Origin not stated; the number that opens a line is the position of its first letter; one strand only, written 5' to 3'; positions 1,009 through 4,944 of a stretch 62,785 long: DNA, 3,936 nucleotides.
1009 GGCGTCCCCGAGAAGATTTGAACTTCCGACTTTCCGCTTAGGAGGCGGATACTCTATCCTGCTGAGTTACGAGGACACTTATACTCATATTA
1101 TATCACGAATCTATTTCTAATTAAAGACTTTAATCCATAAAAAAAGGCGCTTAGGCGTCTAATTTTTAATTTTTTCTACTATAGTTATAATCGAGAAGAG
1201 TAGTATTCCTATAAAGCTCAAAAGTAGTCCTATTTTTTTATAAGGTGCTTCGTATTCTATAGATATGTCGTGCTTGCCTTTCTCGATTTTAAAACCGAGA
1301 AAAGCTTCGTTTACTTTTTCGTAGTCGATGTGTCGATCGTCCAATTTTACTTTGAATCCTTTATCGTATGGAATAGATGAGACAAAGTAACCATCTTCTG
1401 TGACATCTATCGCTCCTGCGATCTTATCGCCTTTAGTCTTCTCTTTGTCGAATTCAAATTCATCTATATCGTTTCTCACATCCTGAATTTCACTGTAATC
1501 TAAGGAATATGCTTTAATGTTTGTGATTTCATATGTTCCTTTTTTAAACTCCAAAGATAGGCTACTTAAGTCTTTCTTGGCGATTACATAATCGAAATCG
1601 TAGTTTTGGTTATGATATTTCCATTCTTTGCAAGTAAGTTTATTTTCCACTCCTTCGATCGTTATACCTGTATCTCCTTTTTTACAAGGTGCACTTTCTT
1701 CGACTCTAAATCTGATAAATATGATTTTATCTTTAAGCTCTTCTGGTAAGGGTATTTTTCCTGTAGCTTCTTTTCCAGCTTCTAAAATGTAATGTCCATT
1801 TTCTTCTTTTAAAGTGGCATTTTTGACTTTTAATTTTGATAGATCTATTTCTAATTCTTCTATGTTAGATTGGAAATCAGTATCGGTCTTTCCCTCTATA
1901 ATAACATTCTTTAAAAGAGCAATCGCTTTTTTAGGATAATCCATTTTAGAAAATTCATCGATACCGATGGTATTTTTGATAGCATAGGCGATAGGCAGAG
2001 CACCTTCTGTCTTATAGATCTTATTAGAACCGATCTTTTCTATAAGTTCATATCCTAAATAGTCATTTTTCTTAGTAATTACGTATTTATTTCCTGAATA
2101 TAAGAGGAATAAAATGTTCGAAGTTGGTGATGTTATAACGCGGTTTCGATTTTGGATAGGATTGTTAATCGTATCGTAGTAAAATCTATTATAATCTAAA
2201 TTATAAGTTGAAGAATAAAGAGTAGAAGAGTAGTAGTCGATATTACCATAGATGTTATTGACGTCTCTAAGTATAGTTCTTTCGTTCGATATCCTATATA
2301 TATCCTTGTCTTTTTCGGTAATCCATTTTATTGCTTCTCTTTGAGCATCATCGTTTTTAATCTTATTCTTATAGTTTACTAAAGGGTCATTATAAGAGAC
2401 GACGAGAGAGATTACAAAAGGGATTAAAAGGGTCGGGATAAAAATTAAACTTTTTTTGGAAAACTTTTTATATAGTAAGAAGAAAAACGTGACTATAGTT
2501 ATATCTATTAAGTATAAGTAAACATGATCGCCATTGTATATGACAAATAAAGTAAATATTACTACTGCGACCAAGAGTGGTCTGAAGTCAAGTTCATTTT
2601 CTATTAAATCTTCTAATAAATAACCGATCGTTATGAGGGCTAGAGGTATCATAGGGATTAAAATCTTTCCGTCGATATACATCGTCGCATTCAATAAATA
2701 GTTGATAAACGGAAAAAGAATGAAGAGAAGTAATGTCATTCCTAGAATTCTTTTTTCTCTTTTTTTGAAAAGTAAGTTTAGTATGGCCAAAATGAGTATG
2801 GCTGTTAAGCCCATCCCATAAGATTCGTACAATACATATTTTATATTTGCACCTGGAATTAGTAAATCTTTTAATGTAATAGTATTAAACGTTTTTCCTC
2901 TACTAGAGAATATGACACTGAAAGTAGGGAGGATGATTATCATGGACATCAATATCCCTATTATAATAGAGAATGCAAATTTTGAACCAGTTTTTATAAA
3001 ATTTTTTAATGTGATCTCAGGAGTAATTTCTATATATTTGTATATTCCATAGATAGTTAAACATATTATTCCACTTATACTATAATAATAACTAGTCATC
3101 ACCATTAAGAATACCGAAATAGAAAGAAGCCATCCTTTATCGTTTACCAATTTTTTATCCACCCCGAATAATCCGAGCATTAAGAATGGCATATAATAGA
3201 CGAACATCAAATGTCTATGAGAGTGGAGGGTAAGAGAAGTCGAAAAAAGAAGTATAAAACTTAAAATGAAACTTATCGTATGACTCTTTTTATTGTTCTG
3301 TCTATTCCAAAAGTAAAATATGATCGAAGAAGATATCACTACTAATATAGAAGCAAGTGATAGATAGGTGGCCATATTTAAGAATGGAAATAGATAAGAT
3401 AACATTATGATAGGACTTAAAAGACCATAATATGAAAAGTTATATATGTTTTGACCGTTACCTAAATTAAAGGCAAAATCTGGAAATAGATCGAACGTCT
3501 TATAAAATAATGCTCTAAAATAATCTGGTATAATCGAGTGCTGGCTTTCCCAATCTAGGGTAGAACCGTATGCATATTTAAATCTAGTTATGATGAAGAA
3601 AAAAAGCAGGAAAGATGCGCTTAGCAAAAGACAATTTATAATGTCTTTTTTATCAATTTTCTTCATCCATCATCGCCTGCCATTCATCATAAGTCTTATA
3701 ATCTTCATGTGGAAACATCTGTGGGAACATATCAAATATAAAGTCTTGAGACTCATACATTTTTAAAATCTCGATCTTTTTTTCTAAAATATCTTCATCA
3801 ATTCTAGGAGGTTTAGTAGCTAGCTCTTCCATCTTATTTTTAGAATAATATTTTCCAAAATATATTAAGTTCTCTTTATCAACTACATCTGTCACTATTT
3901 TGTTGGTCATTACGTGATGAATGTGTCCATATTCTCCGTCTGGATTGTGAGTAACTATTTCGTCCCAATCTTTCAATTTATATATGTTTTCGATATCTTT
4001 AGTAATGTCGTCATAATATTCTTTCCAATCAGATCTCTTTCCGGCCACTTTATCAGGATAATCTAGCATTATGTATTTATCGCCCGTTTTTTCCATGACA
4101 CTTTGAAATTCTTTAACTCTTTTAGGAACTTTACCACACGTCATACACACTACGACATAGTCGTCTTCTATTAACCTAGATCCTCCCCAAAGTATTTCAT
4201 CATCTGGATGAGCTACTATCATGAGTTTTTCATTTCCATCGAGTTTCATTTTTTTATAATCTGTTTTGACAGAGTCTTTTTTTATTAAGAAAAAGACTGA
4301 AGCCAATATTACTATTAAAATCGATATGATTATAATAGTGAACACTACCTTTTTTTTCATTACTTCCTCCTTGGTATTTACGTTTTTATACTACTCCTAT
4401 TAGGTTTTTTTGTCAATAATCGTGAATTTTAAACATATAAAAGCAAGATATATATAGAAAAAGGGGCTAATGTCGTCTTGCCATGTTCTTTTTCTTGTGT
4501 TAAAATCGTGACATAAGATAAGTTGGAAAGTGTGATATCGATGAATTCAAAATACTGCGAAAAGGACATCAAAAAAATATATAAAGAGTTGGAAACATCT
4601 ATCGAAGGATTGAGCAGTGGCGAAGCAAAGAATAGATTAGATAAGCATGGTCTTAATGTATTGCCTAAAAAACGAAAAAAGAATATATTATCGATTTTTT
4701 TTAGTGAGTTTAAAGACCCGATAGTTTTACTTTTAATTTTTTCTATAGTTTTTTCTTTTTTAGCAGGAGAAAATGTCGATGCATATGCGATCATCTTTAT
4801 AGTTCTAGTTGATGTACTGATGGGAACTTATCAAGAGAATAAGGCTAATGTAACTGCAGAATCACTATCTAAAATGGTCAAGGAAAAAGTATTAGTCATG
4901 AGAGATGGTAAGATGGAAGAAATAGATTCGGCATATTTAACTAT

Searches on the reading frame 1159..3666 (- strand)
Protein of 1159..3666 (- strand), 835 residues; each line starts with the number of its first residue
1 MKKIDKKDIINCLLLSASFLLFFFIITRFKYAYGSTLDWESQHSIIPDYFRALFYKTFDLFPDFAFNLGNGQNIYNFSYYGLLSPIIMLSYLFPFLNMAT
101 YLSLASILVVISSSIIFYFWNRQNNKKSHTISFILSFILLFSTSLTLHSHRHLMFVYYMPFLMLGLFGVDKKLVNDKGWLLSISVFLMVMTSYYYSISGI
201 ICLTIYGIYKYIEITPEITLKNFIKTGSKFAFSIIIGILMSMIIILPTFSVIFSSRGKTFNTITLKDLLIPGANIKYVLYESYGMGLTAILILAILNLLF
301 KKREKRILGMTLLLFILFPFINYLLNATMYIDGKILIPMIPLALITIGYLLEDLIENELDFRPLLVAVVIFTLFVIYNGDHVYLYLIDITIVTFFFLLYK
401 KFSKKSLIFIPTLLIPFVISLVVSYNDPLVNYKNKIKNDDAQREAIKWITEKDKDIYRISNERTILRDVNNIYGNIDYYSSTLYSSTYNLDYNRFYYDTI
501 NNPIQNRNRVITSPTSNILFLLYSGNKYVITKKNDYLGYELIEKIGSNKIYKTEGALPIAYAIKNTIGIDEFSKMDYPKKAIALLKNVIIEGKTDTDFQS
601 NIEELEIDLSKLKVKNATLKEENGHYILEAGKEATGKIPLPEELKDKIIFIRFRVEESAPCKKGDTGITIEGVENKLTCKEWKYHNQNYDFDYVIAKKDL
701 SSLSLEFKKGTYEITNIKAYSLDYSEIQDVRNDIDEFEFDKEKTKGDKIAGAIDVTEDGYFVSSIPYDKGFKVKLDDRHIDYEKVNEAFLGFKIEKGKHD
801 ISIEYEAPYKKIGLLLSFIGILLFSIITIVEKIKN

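Call 10: search_protein_families(library=pfam, proteins=[window:1159-3666:-], max_evalue=0.001)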
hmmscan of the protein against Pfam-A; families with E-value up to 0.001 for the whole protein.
window:1159-3666:- (835 aa): 1 family
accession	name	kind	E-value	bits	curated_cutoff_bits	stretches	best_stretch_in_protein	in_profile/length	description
PF09586.16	YfhO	-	4.2e-57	194.6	28.5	1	19-817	8-835/835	Bacterial membrane protein YfhO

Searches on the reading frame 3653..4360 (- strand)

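Call 10: search_protein_families(library=pfam, proteins=[window:3653-4360:-], max_evalue=0.001)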
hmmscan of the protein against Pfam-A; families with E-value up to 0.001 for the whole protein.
window:3653-4360:- (235 aa): 1 family
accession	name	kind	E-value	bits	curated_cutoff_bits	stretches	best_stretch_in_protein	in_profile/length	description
PF02585.22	PIG-L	-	9.7e-10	39.5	28.2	1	46-159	1-128/129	GlcNAc-PI de-N-acetylase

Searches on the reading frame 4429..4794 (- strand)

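Call 35: search_protein_families(library=pfam, proteins=[window:4429-4794:-], max_evalue=0.1)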
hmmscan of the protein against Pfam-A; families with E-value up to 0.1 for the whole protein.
window:4429-4794:- (121 aa): 2 families
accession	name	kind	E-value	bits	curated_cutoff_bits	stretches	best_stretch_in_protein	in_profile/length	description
PF08533.16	Glyco_hydro_42C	-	0.0062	16.7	21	1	69-117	11-56/58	Beta-galactosidase C-terminal domain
PF06726.17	BC10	-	0.078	13.7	27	0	47-82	4-38/65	Bladder cancer-related protein BC10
